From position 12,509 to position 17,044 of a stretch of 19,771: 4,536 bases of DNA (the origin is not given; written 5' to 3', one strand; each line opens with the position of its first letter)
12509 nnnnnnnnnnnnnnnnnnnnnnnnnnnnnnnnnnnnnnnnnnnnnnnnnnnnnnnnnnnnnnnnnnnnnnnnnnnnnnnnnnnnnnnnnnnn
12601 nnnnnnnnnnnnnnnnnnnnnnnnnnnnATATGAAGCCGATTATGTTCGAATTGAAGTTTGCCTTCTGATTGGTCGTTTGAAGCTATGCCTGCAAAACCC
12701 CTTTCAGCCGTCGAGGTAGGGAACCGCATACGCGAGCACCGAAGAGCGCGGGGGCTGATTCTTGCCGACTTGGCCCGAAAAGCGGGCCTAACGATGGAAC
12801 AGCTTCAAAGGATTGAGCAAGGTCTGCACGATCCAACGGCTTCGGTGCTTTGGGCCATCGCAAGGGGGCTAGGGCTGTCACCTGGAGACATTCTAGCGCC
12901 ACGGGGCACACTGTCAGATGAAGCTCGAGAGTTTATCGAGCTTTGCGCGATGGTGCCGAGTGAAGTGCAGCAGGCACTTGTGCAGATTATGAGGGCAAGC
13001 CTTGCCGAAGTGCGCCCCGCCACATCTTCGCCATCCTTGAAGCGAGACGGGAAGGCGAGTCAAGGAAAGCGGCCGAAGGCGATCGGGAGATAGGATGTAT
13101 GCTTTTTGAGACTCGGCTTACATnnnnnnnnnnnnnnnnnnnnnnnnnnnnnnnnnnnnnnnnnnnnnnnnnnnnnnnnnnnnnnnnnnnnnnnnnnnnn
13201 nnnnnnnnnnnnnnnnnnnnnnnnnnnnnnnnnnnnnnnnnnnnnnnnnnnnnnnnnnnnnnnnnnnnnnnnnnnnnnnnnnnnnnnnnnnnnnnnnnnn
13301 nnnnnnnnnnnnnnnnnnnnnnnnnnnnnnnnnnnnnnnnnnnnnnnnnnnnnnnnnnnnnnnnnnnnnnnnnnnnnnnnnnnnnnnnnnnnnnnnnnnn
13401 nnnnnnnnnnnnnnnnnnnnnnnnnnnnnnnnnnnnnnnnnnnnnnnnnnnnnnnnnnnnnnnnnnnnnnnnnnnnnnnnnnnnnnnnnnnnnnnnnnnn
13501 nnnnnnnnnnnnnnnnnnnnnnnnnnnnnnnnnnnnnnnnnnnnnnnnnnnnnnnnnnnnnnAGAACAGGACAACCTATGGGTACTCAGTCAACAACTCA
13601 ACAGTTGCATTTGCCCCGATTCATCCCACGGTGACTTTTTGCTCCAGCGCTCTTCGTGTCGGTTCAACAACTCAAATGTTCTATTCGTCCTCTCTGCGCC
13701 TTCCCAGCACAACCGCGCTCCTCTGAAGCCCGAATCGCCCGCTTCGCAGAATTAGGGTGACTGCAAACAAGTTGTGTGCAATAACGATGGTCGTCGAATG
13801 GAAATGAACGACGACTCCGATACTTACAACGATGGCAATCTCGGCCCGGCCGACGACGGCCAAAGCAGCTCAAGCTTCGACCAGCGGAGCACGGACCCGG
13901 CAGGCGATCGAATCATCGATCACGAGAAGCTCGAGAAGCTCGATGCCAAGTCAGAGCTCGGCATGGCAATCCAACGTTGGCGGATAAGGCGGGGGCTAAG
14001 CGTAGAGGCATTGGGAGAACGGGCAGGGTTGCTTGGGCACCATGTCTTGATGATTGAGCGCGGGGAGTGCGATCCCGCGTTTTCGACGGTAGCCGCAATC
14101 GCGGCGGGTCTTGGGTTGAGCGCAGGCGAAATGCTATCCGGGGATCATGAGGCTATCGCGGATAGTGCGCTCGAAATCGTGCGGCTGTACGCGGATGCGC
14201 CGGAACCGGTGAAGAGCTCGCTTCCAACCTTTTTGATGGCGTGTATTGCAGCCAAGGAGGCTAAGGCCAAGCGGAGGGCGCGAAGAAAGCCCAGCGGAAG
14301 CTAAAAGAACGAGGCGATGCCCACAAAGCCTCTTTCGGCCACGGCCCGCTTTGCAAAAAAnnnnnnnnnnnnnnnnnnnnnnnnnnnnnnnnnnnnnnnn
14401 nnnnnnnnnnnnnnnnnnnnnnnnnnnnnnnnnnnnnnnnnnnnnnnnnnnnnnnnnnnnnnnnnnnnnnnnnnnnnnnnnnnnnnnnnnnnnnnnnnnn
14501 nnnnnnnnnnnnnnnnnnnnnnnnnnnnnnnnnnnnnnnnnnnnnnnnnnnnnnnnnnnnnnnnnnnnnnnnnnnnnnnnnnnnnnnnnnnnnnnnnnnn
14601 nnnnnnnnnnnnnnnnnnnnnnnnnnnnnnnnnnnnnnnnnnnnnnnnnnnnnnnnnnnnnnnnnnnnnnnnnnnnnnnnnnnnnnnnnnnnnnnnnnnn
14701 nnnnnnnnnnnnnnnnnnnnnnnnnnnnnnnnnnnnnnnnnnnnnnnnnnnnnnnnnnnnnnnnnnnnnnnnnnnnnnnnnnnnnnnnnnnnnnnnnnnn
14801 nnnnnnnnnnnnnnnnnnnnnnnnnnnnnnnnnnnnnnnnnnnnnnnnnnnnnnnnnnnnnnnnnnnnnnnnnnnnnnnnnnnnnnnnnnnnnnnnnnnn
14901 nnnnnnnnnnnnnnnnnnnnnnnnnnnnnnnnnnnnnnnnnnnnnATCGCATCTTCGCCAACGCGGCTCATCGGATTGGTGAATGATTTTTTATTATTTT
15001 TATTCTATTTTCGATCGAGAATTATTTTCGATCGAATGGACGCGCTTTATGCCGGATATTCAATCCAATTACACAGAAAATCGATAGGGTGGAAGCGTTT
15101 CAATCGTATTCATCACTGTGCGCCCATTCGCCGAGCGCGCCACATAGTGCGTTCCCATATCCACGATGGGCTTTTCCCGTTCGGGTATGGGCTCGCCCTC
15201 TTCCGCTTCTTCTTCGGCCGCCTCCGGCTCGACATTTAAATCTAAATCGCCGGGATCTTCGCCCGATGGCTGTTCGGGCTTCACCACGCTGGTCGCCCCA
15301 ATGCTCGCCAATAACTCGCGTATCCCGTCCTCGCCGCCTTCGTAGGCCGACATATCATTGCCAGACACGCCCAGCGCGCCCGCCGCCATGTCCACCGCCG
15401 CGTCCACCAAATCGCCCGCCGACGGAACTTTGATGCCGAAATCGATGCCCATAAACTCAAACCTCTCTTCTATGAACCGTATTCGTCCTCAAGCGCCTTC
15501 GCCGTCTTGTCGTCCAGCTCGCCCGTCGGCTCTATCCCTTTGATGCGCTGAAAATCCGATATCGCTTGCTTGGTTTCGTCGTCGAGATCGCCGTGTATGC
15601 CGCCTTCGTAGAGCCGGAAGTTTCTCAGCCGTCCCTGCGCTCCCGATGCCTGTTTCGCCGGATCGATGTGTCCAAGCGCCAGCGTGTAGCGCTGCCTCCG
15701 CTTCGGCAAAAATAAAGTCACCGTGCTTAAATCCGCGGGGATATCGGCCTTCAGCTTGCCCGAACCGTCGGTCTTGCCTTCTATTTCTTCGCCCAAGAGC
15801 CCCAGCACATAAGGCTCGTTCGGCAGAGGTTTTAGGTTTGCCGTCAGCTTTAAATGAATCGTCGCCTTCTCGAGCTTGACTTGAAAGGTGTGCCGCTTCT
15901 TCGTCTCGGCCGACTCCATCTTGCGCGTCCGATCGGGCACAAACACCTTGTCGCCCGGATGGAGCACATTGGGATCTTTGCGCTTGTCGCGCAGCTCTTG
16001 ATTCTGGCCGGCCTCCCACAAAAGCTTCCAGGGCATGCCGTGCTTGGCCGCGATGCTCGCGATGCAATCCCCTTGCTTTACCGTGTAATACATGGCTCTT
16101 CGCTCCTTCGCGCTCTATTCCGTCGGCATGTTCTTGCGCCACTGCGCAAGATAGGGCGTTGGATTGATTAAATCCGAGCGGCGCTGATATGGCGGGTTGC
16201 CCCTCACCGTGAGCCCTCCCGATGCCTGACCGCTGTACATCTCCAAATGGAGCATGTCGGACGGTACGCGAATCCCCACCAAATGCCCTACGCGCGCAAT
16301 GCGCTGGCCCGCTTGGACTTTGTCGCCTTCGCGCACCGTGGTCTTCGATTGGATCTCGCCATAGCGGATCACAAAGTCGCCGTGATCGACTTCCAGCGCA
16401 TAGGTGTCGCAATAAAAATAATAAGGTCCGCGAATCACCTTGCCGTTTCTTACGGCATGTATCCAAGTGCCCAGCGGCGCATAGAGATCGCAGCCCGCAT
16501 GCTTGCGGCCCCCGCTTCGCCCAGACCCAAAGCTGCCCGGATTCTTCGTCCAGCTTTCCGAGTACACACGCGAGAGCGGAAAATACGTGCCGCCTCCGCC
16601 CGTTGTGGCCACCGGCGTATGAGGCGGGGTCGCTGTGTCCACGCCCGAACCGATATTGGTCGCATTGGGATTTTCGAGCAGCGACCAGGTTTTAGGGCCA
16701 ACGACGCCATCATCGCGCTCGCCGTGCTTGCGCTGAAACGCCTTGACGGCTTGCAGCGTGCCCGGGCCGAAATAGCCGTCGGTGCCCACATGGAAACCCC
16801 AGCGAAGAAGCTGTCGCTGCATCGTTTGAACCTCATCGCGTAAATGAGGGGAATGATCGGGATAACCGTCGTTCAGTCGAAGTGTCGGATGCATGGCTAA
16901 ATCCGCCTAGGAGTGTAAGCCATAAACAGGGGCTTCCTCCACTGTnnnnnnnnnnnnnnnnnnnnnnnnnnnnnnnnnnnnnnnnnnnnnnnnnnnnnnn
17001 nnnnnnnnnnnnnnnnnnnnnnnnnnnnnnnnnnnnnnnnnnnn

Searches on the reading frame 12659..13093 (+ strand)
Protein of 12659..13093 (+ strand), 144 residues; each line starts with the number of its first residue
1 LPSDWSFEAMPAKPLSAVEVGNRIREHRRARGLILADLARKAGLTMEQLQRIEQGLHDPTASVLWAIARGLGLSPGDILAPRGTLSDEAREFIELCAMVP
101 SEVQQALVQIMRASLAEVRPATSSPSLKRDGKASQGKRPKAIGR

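Call 6: search_protein_families(library=pfam, proteins=[window:12659-13093:+], max_evalue=0.01)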
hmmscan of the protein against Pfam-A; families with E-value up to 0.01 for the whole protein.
window:12659-13093:+ (144 aa): 6 families
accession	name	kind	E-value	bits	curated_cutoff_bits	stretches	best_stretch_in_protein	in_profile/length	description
PF01381.28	HTH_3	-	9.6e-12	45.2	23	1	24-77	1-54/55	Helix-turn-helix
PF13560.12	HTH_31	-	2e-11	44.5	27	1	20-76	2-59/64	Helix-turn-helix domain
PF13443.12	HTH_26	-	4e-08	33.8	22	1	23-79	1-58/63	Cro/C1-type HTH DNA-binding domain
PF12844.13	HTH_19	-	4.9e-07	30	30.2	1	21-79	1-59/64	Helix-turn-helix domain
PF13693.12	HTH_35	-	0.0004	20.7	25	1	29-78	12-58/75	Winged helix-turn-helix DNA-binding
PF13413.12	HTH_25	-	0.00066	19.9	24.6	1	24-73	2-57/62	Helix-turn-helix domain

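Call 29: find_homologous_proteins(query=window:12686-13093:+, max_evalue=0.001)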
Query window:12686-13093:+ (135 aa): 1 proteins with E <= 0.001 among 129 candidates.
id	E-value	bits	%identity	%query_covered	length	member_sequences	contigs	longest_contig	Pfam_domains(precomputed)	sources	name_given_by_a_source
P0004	1.6e-78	279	100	100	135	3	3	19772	PF12844.14,PF01381.29,PF13560.13,PF13443.13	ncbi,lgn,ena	-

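Call 30: list_cluster_members(proteins=[window:12686-13093:+, window:3090-4151:+, window:13182-13562:+, window:10466-12628:+])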
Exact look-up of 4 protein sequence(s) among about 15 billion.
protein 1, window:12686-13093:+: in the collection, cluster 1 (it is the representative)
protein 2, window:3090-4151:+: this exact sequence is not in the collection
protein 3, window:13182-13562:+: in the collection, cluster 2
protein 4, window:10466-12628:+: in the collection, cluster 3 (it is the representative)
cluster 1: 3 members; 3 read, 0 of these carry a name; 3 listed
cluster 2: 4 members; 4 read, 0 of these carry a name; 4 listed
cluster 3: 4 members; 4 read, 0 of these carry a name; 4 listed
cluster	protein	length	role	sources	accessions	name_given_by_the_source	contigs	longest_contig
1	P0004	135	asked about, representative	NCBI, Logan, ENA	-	-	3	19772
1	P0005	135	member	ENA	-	-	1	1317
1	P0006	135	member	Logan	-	-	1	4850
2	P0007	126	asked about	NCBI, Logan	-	-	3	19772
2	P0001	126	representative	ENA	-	-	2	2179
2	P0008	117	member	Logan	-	-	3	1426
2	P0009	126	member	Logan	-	-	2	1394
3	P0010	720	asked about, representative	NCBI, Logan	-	-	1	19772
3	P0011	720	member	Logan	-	-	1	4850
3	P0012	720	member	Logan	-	-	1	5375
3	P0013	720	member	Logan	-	-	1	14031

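Call 31: find_encoding_contigs(protein=P0008, flank=10000, max_places=10)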
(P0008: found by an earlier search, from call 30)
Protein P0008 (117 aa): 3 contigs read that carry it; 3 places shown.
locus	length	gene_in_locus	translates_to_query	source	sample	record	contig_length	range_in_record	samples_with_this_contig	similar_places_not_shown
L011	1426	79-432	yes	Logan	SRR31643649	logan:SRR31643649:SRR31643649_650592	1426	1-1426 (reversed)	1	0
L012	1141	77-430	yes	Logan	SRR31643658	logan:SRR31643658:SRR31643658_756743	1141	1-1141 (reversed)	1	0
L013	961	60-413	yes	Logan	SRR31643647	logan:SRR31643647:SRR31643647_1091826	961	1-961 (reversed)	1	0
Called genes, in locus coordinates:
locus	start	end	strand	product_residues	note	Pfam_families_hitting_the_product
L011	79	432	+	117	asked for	PF13560:HTH_31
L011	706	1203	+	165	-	PF13560:HTH_31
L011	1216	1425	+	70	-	?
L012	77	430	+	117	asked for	PF13560:HTH_31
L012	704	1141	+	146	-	?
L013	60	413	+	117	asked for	PF13560:HTH_31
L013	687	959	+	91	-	?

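Call 32: find_encoding_contigs(protein=P0005, flank=10000, max_places=10)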
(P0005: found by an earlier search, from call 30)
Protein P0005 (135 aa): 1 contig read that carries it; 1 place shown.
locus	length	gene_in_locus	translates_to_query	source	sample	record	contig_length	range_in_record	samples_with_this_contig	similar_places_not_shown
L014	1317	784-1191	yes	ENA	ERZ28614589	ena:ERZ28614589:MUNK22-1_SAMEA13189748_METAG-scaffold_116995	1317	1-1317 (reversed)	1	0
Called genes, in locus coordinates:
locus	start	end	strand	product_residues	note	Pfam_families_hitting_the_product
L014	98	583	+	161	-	-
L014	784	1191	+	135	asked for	PF12844:HTH_19 (weak), PF13560:HTH_31, PF01381:HTH_3, PF13443:HTH_26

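Call 33: find_encoding_contigs(protein=P0006, flank=10000, max_places=10)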
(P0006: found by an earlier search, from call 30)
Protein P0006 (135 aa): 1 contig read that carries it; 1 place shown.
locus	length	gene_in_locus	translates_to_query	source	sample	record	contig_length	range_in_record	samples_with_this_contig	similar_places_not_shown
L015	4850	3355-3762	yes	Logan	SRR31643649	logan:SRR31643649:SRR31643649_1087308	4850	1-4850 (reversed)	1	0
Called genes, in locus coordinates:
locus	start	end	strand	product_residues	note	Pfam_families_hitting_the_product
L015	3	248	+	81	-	?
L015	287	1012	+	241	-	-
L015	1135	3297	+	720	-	PF00069:Pkinase (faint)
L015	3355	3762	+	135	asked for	PF12844:HTH_19 (weak), PF13560:HTH_31, PF01381:HTH_3, PF13443:HTH_26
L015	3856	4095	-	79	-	-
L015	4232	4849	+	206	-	?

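Call 39: find_encoding_contigs(protein=P0012, flank=10000, max_places=10)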
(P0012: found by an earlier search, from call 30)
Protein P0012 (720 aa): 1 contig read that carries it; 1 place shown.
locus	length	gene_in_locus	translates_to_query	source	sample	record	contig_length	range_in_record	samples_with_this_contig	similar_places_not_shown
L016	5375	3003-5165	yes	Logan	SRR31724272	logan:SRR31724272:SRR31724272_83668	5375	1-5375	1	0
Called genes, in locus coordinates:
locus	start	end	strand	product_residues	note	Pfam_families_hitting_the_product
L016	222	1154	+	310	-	-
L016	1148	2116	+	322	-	-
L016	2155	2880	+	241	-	-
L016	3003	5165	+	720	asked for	PF00069:Pkinase (faint)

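Call 42: search_protein_families(library=padloc, proteins=[window:12686-13093:+], max_evalue=0.01)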
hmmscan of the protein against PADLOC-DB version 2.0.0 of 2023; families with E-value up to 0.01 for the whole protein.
window:12686-13093:+ (135 aa): 13 families
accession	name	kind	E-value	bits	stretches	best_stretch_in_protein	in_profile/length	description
PDLC02926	HTH_VI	-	1.9e-08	32.4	1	11-65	2-56/92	-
PDLC04142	capH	-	3.3e-07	29.3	1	12-65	8-61/103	capH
PDLC03947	RmrA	-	1e-05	22.6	1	10-61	11-62/383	-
PDLC03949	RmrA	-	1.9e-05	21.7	1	13-72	5-64/363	-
PDLC03951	RmrA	-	0.0011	16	1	12-67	10-65/400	-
PDLC03946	RmrA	-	0.0012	15.6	1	13-64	5-56/357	-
PDLC03952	RmrA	-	0.0019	15.1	1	11-62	23-74/395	-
PDLC03944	RmrA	-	0.0025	14.9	1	12-63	8-59/384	-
PDLC03953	RmrA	-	0.0027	15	1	9-64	4-59/373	-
PDLC03955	RmrA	-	0.0028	14.9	1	15-64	25-74/371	-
PDLC03956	RmrA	-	0.0034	14.5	1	11-81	9-79/399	-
PDLC03954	RmrA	-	0.0053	13.7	1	12-66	12-66/380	-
PDLC03664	Control_protein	-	0.0092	14.4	0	9-63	12-66/74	control protein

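Call 43: search_protein_families(library=ncbifam, proteins=[window:12686-13093:+], max_evalue=0.01)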
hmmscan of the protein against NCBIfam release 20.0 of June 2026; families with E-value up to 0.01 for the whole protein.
window:12686-13093:+ (135 aa): 9 families
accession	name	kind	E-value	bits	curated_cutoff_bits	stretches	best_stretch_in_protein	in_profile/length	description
NF006015.0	PRK08154.1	subfamily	2.1e-09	37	204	1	9-108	29-128/314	anaerobic benzoate catabolism transcriptional regulator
NF047948.1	male_kill_WMK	equivalog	4.5e-08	32.9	300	1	9-85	161-237/300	WO male-killing family protein Wmk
NF041951.1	phage_RstR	subfamily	2.9e-06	27.5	80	1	10-71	2-62/108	RstR family transcriptional repressor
TIGR03070.1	couple_hipB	subfamily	4.4e-06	26.6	71.65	1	10-64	2-56/58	type II toxin-antitoxin system Y4mF family antitoxin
NF007257.0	PRK09706.1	subfamily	2.1e-05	24.3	101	1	10-104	5-113/135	transcriptional repressor DicA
NF007408.0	PRK09943.1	equivalog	0.0015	18.1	211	1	9-70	6-67/185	HTH-type transcriptional regulator PuuR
NF046032.1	TransRegSlrRBacil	equivalog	0.0027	17.8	250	1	11-62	2-54/149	HTH-type transcriptional regulator SlrR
TIGR00270.2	TIGR00270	equivalog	0.0027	17.5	110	1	12-60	77-125/159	multiprotein bridging factor aMBF1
NF038139.1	Reg_Aceta_RamB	equivalog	0.0053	15.5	700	1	11-64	3-56/465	acetate metabolism transcriptional regulator RamB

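Call 84: list_cluster_members(proteins=[L015:4232-4849:+, L014:98-583:+, L021:43-384:+, L011:706-1203:+])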
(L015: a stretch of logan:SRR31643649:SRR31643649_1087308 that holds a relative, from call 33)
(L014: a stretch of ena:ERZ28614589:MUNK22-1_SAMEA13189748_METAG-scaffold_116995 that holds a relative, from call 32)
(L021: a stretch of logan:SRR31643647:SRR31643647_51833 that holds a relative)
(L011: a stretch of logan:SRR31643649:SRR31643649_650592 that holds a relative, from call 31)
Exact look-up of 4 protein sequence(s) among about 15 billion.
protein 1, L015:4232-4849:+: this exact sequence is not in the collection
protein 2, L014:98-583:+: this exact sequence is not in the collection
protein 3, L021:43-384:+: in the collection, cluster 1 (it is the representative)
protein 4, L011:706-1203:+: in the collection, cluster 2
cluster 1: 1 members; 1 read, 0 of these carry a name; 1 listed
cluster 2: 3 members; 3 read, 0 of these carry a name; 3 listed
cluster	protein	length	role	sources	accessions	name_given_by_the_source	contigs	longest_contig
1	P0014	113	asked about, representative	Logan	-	-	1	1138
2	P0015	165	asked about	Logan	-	-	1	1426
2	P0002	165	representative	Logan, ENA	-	-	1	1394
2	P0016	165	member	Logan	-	-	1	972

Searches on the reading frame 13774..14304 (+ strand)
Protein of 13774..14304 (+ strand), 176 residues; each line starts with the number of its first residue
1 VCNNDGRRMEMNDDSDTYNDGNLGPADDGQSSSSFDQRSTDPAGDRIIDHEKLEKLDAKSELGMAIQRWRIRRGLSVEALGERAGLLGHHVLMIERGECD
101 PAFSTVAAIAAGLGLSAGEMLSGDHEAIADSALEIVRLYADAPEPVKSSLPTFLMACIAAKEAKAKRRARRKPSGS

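Call 6: search_protein_families(library=pfam, proteins=[window:13774-14304:+], max_evalue=0.01)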
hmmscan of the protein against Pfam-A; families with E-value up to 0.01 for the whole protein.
window:13774-14304:+ (176 aa): 2 families
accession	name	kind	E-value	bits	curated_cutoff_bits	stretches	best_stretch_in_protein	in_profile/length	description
PF13560.12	HTH_31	-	7.5e-08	33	27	1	61-119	1-60/64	Helix-turn-helix domain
PF01381.28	HTH_3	-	0.00071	20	23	1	66-119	1-54/55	Helix-turn-helix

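Call 42: search_protein_families(library=padloc, proteins=[window:13798-14304:+], max_evalue=0.01)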
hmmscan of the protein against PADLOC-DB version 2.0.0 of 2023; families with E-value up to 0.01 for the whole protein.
window:13798-14304:+ (168 aa): 5 families
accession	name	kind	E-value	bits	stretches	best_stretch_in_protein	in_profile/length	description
PDLC02926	HTH_VI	-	5.5e-05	21.4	1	54-108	2-56/92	-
PDLC04142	capH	-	0.00018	20.5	1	52-114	5-67/103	capH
PDLC03665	Control_protein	-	0.00021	19.5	1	51-113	6-69/77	control protein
PDLC03954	RmrA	-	0.0016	15.5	1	58-124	15-81/380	-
PDLC03949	RmrA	-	0.0017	15.3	1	62-121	11-70/363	-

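Call 43: search_protein_families(library=ncbifam, proteins=[window:13798-14304:+], max_evalue=0.01)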
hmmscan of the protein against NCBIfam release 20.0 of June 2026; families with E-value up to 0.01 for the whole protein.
window:13798-14304:+ (168 aa): 5 families
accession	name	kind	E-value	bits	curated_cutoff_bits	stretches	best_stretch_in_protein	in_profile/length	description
NF006015.0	PRK08154.1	subfamily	9.2e-07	28.3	204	1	40-161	17-137/314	anaerobic benzoate catabolism transcriptional regulator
TIGR03070.1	couple_hipB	subfamily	6.3e-05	22.8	71.65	1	53-107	2-56/58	type II toxin-antitoxin system Y4mF family antitoxin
NF047948.1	male_kill_WMK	equivalog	0.00013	21.5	300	1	50-118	159-227/300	WO male-killing family protein Wmk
NF041951.1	phage_RstR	subfamily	0.00064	20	80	1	55-128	4-77/108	RstR family transcriptional repressor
NF007408.0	PRK09943.1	equivalog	0.00074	19.1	211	1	53-118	7-72/185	HTH-type transcriptional regulator PuuR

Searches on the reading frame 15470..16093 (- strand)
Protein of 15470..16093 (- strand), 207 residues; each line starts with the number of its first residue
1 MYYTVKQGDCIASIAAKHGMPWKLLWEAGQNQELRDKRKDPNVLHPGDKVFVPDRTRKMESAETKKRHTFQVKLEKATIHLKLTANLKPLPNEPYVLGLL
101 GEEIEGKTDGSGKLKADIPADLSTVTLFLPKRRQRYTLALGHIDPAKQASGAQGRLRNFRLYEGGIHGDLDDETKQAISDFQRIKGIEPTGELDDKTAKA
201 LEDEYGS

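Call 7: search_protein_families(library=pfam, proteins=[window:15470-16093:-], max_evalue=0.01)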
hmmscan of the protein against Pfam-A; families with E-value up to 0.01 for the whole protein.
window:15470-16093:- (207 aa): 2 families
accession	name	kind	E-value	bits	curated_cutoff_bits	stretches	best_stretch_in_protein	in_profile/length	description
PF01471.23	PG_binding_1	-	2e-10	41.1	23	1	152-201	8-57/57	Putative peptidoglycan binding domain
PF01476.26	LysM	-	5e-07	30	20.9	1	3-53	1-43/43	LysM domain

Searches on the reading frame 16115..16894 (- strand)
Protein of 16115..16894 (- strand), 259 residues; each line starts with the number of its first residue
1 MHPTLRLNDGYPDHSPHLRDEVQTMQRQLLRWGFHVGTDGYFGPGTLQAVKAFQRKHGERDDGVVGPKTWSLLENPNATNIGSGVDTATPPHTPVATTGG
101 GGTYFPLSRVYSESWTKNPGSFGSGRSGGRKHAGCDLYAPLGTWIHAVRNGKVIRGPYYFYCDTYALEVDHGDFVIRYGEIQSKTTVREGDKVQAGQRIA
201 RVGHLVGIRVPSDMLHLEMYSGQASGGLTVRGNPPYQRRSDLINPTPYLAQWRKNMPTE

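Call 7: search_protein_families(library=pfam, proteins=[window:16115-16894:-], max_evalue=0.01)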
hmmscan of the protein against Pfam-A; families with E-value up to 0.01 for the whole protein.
window:16115-16894:- (259 aa): 3 families
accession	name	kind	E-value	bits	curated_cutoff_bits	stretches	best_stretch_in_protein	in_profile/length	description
PF01471.23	PG_binding_1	-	4.2e-16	59.3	23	1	20-73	3-57/57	Putative peptidoglycan binding domain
PF01551.29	Peptidase_M23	-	4.1e-14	53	28.7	1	131-222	2-90/96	Peptidase family M23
PF09374.15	PG_binding_3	-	2.3e-05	24.9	24.6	1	22-54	3-33/76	Predicted Peptidoglycan domain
